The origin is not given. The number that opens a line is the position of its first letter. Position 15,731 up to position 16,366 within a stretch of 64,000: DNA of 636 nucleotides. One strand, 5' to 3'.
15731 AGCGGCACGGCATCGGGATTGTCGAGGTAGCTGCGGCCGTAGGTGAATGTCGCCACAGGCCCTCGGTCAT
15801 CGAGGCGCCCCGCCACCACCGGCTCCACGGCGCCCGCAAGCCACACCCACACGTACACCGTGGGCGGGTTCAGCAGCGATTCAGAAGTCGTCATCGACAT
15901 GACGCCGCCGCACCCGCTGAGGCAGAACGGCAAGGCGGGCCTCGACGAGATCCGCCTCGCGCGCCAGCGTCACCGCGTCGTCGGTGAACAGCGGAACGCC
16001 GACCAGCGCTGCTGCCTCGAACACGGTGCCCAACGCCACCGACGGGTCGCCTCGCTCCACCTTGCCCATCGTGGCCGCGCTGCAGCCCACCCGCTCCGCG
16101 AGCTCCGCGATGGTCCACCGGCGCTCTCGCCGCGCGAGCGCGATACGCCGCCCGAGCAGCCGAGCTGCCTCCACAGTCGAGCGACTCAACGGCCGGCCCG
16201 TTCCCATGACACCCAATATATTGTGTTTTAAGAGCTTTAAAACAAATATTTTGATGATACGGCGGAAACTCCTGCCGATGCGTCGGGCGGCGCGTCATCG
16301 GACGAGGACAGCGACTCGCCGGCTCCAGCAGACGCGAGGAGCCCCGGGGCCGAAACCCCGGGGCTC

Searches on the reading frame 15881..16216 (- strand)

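Call 76: search_protein_families(library=pfam, proteins=[window:15881-16216:-], max_evalue=0.001)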
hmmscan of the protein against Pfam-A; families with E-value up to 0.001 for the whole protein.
window:15881-16216:- (111 aa): 3 families
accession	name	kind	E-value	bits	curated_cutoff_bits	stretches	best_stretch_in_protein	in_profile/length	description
PF13560.12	HTH_31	-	7.5e-10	39.4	27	1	21-75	2-57/64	Helix-turn-helix domain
PF01381.28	HTH_3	-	2.7e-06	27.7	23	1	25-76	1-52/55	Helix-turn-helix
PF13443.12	HTH_26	-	0.00043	20.9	22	1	30-64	7-42/63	Cro/C1-type HTH DNA-binding domain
